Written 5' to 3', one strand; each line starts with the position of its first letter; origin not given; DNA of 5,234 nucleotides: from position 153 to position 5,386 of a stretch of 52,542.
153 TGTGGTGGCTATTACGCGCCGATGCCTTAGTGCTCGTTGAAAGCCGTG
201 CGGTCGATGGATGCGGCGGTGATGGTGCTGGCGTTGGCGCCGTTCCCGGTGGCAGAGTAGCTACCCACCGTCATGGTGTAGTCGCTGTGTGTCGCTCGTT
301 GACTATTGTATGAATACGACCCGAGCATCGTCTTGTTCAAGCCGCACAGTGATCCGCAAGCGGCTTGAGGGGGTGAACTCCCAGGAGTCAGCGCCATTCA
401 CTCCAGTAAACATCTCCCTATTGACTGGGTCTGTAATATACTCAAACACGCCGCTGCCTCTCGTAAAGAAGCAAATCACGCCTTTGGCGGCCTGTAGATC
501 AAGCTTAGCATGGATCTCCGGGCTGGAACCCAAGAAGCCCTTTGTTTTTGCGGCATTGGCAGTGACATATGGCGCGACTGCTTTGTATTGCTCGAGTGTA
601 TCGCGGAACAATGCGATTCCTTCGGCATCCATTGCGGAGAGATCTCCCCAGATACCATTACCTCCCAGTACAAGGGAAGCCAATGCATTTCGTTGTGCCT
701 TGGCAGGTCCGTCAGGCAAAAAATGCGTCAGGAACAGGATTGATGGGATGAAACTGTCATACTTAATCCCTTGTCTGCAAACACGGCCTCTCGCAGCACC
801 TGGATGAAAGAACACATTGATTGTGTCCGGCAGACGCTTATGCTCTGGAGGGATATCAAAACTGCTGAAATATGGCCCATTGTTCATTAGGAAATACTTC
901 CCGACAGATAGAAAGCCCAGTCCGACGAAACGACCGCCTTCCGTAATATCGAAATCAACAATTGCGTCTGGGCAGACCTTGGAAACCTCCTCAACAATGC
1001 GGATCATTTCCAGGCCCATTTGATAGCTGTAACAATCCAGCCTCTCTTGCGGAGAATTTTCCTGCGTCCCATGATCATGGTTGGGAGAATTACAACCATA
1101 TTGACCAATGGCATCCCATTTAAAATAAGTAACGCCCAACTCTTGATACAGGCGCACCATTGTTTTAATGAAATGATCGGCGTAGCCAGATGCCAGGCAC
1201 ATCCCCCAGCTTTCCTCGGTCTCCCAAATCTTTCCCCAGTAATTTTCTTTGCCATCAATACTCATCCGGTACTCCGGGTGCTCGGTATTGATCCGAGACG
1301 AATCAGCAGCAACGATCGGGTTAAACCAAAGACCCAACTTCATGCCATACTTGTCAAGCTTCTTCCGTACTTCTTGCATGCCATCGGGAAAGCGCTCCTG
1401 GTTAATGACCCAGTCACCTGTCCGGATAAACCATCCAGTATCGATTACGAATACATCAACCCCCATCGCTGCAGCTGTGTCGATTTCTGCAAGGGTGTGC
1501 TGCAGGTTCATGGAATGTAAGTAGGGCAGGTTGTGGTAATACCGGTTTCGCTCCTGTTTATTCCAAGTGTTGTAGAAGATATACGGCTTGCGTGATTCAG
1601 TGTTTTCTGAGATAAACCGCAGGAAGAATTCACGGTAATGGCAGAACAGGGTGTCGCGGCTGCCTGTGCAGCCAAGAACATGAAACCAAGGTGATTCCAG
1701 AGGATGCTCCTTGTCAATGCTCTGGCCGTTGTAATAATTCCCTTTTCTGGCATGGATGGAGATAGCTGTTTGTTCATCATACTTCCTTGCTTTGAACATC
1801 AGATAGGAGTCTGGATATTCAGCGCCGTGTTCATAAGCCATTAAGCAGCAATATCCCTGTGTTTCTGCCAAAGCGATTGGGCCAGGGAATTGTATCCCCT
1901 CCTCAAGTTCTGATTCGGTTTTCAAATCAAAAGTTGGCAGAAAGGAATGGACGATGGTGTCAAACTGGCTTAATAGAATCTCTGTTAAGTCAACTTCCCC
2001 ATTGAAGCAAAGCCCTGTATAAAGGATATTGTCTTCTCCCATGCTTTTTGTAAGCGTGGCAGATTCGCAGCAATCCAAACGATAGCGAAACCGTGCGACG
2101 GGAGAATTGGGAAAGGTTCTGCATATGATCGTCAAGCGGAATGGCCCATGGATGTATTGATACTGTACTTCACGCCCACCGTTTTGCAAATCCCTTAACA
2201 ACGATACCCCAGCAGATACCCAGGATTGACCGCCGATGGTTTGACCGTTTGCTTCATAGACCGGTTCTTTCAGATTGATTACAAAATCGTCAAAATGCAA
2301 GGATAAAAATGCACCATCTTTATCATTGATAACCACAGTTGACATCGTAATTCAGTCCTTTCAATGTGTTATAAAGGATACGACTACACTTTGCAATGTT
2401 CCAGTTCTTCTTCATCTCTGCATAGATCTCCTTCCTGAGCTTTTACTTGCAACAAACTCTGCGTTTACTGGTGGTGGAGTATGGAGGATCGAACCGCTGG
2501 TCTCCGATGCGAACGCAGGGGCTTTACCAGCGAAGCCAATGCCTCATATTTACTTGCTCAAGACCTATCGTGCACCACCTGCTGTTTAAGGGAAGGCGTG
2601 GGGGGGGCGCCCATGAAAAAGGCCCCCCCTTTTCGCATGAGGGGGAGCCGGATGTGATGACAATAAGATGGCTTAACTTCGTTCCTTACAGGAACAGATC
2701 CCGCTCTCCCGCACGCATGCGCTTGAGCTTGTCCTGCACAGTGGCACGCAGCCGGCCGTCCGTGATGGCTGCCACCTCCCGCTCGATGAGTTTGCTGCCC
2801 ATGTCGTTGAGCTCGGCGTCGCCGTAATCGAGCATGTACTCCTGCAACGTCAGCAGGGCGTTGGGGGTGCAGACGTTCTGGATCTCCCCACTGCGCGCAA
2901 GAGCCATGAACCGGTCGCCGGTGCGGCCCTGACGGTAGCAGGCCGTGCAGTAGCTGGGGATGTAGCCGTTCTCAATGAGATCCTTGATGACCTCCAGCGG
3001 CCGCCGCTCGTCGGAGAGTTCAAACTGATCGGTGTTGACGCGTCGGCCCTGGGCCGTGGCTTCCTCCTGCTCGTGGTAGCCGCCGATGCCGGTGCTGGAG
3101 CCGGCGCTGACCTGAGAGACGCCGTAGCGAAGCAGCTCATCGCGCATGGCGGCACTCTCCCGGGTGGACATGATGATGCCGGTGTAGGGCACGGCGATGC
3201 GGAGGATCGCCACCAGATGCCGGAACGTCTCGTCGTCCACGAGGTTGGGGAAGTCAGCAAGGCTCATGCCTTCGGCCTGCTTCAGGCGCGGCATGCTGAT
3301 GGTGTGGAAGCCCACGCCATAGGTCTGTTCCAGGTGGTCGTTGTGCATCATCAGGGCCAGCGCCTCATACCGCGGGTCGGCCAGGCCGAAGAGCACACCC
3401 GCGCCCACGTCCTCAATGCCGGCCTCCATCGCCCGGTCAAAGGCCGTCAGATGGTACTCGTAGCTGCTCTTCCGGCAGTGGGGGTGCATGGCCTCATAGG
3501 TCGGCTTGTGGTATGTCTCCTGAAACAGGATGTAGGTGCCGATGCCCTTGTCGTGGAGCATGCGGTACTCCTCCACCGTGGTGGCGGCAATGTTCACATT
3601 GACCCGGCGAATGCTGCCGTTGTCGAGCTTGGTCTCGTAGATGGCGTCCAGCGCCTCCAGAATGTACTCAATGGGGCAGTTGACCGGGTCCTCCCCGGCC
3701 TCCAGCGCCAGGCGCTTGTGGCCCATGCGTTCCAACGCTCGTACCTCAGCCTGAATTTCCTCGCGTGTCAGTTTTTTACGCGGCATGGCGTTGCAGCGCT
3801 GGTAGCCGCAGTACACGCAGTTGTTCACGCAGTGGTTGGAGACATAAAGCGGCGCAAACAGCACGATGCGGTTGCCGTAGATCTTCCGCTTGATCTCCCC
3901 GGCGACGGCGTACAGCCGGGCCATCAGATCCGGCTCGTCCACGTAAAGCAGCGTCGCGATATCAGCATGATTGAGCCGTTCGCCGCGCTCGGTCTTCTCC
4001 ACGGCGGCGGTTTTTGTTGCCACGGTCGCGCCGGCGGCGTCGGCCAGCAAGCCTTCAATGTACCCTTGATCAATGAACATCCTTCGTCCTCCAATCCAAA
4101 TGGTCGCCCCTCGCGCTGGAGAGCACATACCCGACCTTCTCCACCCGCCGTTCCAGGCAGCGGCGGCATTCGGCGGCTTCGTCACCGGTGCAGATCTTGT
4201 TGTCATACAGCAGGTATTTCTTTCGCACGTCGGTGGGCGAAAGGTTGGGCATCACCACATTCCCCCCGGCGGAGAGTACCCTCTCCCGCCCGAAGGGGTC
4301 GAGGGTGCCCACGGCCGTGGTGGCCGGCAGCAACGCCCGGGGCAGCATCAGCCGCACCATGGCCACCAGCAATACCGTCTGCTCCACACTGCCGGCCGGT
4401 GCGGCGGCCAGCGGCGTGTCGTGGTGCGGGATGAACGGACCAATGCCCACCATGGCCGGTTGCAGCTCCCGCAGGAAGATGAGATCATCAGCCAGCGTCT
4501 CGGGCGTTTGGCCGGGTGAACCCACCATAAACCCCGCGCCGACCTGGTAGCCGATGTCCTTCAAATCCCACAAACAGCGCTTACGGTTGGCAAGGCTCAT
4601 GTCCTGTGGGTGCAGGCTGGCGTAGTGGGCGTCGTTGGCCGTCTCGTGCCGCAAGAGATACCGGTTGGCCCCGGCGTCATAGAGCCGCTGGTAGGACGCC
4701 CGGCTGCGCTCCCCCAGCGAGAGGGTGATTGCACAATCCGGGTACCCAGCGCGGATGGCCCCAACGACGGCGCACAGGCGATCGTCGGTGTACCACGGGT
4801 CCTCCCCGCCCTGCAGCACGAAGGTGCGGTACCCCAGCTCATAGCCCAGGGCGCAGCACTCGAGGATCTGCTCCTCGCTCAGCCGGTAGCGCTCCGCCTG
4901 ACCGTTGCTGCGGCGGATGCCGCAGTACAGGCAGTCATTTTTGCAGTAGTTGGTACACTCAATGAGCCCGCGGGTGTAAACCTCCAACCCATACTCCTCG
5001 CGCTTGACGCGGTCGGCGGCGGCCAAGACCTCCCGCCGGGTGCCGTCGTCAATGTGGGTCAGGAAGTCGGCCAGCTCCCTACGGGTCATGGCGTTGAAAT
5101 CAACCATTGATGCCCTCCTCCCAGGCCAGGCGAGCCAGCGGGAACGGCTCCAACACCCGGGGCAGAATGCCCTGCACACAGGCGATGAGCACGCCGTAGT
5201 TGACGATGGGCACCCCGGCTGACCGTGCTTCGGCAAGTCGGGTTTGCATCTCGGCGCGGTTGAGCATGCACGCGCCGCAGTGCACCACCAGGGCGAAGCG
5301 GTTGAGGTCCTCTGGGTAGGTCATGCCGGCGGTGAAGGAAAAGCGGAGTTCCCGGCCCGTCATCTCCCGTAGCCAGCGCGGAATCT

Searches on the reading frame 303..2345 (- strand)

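Call 7: search_protein_families(library=pfam, proteins=[window:303-2345:-])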
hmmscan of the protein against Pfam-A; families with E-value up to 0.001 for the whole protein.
window:303-2345:- (680 aa): 2 families
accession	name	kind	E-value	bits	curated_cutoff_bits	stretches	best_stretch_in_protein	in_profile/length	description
PF02065.24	Melibiase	-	1e-22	81.1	27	1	282-473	58-245/347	Melibiase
PF01055.32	Glyco_hydro_31_2nd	-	2.3e-08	34.2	23.5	1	283-443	26-194/328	Glycosyl hydrolases family 31 TIM-barrel domain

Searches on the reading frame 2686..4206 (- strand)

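Call 7: search_protein_families(library=pfam, proteins=[window:2686-4206:-])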
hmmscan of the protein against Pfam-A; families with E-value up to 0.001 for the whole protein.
window:2686-4206:- (506 aa): 2 families
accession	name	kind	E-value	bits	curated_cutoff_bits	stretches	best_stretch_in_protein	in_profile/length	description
PF06968.18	BATS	-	2.9e-18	66.2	22.2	1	304-415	1-87/88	Biotin and Thiamin Synthesis associated domain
PF04055.27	Radical_SAM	-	1.4e-12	48.5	29.5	1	121-269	2-146/166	Radical SAM superfamily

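Call 49: search_protein_families(library=ncbifam, proteins=[window:2686-4206:-], max_evalue=0.01)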
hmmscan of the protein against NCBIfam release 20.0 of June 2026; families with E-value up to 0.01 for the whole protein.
window:2686-4206:- (506 aa): 23 families
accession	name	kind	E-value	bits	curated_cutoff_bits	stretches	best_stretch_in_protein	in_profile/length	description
TIGR03955.1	rSAM_HydG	equivalog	5.3e-185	615.3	312.15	1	65-504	34-468/470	[FeFe] hydrogenase H-cluster radical SAM maturase HydG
TIGR02351.2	thiH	equivalog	3.1e-90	302.8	380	1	61-417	18-358/364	2-iminoacetate synthase ThiH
TIGR03910.1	pyrrolys_PylB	equivalog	1.1e-27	96.9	348.2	1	68-341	8-270/347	methylornithine synthase PylB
TIGR04158.1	rSAM_MIA_synth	equivalog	4.9e-26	91.4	400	1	60-409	5-353/368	3-methyl-2-indolic acid synthase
TIGR03956.1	rSAM_HydE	equivalog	2.3e-21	76.4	254.6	1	69-283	2-209/340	[FeFe] hydrogenase H-cluster radical SAM maturase HydE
TIGR00433.2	bioB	equivalog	7.9e-14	51.6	225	1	78-355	3-270/307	biotin synthase BioB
NF005609.0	PRK07360.1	equivalog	3.2e-08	32.7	426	1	65-210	8-148/374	7,8-didemethyl-8-hydroxy-5-deazariboflavin synthase subunit CofH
TIGR03699.1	menaquin_MqnC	equivalog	4.7e-08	32.2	428.1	1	77-191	2-116/342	cyclic dehypoxanthinyl futalosine synthase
NF004884.0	PRK06245.1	equivalog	8.7e-08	31.4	209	1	121-298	20-203/340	7,8-didemethyl-8-hydroxy-5-deazariboflavin synthase subunit CofG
TIGR03700.1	mena_SCO4494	equivalog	1e-07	31.2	434.55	1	70-192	3-124/351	aminofutalosine synthase MqnE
TIGR03550.1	F420_cofG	equivalog_domain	3.2e-07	29.8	213.35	1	117-342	7-238/322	7,8-didemethyl-8-hydroxy-5-deazariboflavin synthase CofG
TIGR03551.1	F420_cofH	equivalog_domain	5e-07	28.9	374.1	1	82-192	5-115/345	5-amino-6-(D-ribitylamino)uracil--L-tyrosine 4-hydroxyphenyl transferase CofH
NF001199.0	PRK00164.2-1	equivalog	2.5e-05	23.6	231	1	119-189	15-85/308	GTP 3',8-cyclase MoaA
TIGR00423.1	TIGR00423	subfamily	4.2e-05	23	260.25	1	122-192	11-81/310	CofH family radical SAM protein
TIGR02668.1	moaA_archaeal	equivalog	0.00023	20.2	325.25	1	120-188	14-82/303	GTP 3',8-cyclase MoaA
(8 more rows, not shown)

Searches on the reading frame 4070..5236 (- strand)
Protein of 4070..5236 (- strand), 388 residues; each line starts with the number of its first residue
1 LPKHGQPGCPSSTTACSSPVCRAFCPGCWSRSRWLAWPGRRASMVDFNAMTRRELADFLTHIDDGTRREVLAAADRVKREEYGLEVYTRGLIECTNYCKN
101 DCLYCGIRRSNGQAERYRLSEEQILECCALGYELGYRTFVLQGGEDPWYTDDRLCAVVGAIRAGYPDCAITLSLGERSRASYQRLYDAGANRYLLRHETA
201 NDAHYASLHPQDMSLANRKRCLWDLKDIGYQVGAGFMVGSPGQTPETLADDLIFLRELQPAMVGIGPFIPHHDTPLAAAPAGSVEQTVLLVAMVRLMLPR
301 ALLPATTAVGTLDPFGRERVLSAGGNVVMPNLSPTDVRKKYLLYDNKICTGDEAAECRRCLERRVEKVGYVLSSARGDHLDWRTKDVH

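Call 7: search_protein_families(library=pfam, proteins=[window:4070-5236:-])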
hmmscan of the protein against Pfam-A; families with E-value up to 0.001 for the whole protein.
window:4070-5236:- (388 aa): 1 family
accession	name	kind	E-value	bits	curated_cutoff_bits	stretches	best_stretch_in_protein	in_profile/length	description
PF04055.27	Radical_SAM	-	1.5e-13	51.7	29.5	1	92-252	1-163/166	Radical SAM superfamily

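Call 49: search_protein_families(library=ncbifam, proteins=[window:4070-5236:-], max_evalue=0.01)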
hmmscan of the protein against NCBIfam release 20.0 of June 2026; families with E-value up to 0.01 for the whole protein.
window:4070-5236:- (388 aa): 26 families (the best 25 are shown)
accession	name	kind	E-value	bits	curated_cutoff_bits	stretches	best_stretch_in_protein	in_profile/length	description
TIGR03956.1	rSAM_HydE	equivalog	1.8e-165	550.2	254.6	1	48-379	9-340/340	[FeFe] hydrogenase H-cluster radical SAM maturase HydE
TIGR03910.1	pyrrolys_PylB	equivalog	4.4e-36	124.5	348.2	1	51-335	19-303/347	methylornithine synthase PylB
TIGR00433.2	bioB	equivalog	1.8e-20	73.4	225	1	56-303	8-256/307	biotin synthase BioB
TIGR03955.1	rSAM_HydG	equivalog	3.3e-15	55.5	312.15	1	48-211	45-213/470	[FeFe] hydrogenase H-cluster radical SAM maturase HydG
TIGR03551.1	F420_cofH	equivalog_domain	1.1e-13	50.8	374.1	1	65-170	14-121/345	5-amino-6-(D-ribitylamino)uracil--L-tyrosine 4-hydroxyphenyl transferase CofH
TIGR03699.1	menaquin_MqnC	equivalog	1.1e-13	50.7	428.1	1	64-277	14-245/342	cyclic dehypoxanthinyl futalosine synthase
TIGR02351.2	thiH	equivalog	1.6e-12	47.2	380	1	53-211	38-194/364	2-iminoacetate synthase ThiH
NF006687.0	PRK09234.1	equivalog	2.5e-12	45.8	1018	1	58-168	499-611/849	bifunctional FO biosynthesis protein CofGH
TIGR03957.1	rSAM_HmdB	equivalog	5.6e-10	38.9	320.9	1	70-338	21-291/317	5,10-methenyltetrahydromethanopterin hydrogenase cofactor biosynthesis protein HmdB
NF005609.0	PRK07360.1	equivalog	5.8e-10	38.5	426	1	49-250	20-188/374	7,8-didemethyl-8-hydroxy-5-deazariboflavin synthase subunit CofH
TIGR00423.1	TIGR00423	subfamily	2.6e-09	36.8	260.25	1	92-170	9-87/310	CofH family radical SAM protein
TIGR03700.1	mena_SCO4494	equivalog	6e-08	32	434.55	1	68-170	26-130/351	aminofutalosine synthase MqnE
TIGR03550.1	F420_cofG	equivalog_domain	3.7e-07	29.6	213.35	1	92-147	8-63/322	7,8-didemethyl-8-hydroxy-5-deazariboflavin synthase CofG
TIGR02668.1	moaA_archaeal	equivalog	3.3e-06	26.3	325.25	1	92-211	14-130/303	GTP 3',8-cyclase MoaA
NF001199.0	PRK00164.2-1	equivalog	1.9e-05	24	231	1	92-209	16-130/308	GTP 3',8-cyclase MoaA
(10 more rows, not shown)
